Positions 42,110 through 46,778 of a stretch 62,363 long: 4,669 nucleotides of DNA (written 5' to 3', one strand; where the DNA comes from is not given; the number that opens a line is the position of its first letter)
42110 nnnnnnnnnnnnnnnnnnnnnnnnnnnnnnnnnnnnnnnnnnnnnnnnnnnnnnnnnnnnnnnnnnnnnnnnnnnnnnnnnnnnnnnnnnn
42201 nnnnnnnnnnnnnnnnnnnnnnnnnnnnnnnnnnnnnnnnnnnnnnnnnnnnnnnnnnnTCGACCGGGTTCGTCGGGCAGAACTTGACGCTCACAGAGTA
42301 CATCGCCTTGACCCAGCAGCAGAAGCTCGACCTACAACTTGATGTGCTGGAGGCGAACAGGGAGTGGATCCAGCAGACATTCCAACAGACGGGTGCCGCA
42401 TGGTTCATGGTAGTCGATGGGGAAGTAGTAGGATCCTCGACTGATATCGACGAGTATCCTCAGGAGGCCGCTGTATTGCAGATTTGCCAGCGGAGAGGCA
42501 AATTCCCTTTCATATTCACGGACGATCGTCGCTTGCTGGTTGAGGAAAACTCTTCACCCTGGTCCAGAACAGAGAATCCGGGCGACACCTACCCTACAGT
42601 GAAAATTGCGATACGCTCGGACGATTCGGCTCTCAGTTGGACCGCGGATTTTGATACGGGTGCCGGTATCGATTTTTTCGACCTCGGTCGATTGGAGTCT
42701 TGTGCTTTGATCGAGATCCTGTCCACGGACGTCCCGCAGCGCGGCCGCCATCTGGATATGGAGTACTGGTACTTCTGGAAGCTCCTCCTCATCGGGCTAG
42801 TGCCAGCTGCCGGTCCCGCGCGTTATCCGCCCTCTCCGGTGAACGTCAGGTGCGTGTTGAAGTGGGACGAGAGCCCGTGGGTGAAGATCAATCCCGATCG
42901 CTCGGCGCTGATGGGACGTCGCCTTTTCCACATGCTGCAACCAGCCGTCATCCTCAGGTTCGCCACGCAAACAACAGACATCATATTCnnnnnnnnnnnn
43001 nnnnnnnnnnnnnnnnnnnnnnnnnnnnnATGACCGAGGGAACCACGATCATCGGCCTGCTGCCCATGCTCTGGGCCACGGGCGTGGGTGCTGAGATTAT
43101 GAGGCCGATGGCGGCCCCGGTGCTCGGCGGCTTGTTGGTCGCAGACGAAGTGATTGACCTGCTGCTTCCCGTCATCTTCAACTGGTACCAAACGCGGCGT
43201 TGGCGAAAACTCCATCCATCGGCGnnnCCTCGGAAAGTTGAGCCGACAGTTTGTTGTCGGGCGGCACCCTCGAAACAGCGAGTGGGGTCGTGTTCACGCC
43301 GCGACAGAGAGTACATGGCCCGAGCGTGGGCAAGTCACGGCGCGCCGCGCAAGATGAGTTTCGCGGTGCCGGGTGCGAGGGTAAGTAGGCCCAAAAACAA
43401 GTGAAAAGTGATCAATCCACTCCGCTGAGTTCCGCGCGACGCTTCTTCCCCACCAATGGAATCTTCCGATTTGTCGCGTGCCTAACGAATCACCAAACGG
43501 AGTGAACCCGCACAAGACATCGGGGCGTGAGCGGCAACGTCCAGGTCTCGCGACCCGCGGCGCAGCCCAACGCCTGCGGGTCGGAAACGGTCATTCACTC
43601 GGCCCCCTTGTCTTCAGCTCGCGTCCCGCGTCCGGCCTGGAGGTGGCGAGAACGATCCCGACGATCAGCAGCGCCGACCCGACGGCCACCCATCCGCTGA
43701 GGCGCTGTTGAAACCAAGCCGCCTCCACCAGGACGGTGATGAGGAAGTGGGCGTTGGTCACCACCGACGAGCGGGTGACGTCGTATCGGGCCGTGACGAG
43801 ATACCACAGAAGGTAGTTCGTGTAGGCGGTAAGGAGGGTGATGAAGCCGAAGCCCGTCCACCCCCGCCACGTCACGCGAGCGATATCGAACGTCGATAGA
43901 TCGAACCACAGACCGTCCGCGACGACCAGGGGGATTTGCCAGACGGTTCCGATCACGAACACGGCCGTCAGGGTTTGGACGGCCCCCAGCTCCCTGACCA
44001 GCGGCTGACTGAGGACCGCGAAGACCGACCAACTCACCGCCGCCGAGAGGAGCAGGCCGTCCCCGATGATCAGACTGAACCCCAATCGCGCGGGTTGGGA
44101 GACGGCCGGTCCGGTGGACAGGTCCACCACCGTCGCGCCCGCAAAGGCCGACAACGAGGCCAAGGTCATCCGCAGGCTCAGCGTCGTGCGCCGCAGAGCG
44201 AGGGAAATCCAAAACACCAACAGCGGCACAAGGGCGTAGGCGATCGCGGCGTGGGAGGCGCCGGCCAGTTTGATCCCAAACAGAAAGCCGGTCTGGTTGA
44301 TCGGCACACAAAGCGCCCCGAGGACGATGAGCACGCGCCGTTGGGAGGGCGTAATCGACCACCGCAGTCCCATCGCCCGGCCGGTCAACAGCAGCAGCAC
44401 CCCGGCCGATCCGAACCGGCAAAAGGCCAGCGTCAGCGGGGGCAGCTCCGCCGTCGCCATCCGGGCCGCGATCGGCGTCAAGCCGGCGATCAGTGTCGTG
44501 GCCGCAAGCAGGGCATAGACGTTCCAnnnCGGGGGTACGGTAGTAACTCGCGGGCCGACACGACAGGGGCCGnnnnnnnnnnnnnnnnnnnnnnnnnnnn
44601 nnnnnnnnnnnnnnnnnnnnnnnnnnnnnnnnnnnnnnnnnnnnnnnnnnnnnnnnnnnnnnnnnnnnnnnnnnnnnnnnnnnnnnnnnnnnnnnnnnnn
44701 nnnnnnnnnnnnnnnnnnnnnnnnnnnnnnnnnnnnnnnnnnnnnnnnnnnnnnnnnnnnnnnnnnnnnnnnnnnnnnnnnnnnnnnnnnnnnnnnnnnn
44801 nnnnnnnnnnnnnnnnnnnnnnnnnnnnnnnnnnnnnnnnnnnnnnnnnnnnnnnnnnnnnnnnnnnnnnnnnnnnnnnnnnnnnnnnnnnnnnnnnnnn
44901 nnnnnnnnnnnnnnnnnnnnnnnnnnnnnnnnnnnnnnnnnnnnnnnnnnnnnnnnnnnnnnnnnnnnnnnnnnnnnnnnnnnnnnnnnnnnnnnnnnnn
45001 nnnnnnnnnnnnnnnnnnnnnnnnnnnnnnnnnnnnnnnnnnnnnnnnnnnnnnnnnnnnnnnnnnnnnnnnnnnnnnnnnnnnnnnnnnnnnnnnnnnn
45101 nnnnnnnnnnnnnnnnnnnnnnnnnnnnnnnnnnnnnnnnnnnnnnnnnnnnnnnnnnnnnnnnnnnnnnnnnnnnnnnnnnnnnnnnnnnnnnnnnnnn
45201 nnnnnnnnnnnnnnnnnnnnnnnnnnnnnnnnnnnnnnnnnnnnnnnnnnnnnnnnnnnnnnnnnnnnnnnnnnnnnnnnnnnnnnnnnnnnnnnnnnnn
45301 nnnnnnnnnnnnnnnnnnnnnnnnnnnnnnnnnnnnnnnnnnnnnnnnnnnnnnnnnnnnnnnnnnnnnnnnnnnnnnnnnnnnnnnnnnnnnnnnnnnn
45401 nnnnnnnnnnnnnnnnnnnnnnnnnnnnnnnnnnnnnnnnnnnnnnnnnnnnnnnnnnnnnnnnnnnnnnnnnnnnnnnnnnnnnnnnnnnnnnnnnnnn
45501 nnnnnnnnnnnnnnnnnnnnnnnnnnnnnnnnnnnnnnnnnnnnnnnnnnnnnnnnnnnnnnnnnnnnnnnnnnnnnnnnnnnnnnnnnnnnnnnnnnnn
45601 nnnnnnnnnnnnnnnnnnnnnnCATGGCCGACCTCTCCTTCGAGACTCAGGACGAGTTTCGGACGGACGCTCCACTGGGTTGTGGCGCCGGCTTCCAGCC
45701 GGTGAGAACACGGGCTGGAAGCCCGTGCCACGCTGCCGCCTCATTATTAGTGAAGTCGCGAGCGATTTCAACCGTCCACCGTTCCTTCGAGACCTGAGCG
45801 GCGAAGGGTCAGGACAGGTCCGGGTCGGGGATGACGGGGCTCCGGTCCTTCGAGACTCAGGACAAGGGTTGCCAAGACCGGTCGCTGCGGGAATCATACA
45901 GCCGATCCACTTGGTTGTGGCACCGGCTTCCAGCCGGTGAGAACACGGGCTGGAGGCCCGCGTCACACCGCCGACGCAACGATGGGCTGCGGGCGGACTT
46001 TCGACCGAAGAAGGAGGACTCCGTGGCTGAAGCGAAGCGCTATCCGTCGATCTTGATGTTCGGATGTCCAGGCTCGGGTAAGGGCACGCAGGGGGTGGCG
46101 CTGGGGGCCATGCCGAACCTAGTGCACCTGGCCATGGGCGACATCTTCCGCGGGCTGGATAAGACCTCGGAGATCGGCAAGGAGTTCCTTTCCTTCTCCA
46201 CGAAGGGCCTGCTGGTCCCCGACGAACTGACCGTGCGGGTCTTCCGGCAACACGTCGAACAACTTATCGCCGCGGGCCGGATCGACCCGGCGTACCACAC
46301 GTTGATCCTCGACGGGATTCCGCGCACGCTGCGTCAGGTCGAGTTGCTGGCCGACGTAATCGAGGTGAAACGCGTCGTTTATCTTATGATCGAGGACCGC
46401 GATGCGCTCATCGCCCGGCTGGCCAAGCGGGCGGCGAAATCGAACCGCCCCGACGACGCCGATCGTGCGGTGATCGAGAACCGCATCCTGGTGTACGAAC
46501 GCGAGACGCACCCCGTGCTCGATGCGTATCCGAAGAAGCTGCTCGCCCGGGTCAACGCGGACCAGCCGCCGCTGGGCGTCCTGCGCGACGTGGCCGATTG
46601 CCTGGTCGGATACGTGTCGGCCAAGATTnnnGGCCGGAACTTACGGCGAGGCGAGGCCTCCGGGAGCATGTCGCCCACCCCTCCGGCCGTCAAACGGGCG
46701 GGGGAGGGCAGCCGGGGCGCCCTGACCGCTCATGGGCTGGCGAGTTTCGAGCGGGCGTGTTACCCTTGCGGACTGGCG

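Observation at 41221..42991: Orphan two-gene cassette: unknown acidic protein coupled to a DUF5678-like/retropepsin-like aspartic protease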

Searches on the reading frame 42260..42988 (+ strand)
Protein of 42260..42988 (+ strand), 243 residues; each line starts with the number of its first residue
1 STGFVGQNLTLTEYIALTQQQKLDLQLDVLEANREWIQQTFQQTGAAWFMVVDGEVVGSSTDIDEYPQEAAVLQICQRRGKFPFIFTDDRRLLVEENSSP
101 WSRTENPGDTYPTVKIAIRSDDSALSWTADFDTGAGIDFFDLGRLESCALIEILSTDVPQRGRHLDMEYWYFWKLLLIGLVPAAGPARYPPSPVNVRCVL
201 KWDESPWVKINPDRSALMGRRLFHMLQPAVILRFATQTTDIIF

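Call 100: search_dna_similar(query=window:42260-42988:+, collection=plasmids, mode=protein, max_evalue=0.01)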
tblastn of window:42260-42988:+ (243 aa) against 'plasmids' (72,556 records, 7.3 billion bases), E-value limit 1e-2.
No match.

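Call 102: search_dna_similar(query=window:42260-42988:+, collection=phages, mode=protein, max_evalue=0.01)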
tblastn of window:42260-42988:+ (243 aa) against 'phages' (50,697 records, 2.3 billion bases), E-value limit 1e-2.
No match.

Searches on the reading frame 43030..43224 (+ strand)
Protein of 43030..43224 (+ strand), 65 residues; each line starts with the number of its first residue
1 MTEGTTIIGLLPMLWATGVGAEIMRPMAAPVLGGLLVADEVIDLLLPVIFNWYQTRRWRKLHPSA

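Call 26: search_protein_families(library=pfam, proteins=[window:43030-43224:+], max_evalue=0.001)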
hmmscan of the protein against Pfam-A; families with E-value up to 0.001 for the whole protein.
window:43030-43224:+ (65 aa): 1 family
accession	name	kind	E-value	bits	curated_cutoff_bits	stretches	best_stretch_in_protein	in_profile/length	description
PF00873.25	ACR_tran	-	3.6e-09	35.4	28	1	1-51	968-1018/1021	AcrB/AcrD/AcrF family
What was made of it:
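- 43002..43227 (+): Displaced ancestral 3' end of the RND gene. It is the right copy of the repeat and includes a 65-aa ACR_tran C-terminal fragment ORF at 43030-43227. It marks the right edge of the insertion. Pfam ACR_tran E=3.6e-9 (call 26).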

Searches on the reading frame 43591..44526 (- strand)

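Call 26: search_protein_families(library=pfam, proteins=[window:43591-44526:-], max_evalue=0.001)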
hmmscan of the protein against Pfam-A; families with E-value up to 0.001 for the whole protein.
window:43591-44526:- (311 aa): 1 family
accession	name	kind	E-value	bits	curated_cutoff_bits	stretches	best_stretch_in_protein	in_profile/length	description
PF00892.27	EamA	-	1.9e-22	80.5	28.2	2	4-134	4-133/135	EamA-like transporter family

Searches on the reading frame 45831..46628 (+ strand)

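Call 26: search_protein_families(library=pfam, proteins=[window:45831-46628:+], max_evalue=0.001)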
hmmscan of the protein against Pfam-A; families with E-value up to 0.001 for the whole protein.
window:45831-46628:+ (266 aa): 4 families
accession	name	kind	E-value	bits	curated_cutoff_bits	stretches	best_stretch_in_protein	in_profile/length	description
PF00406.28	ADK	-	1.3e-23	84.2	26.8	1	77-236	2-149/151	Adenylate kinase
PF13207.12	AAA_17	-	1.2e-11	45.5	27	1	77-210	1-131/136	AAA domain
PF13671.12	AAA_33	-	3.2e-05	24.7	27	1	74-222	2-140/143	AAA domain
PF13238.12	AAA_18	-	6.3e-05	23.9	29.4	1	74-210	1-121/128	AAA domain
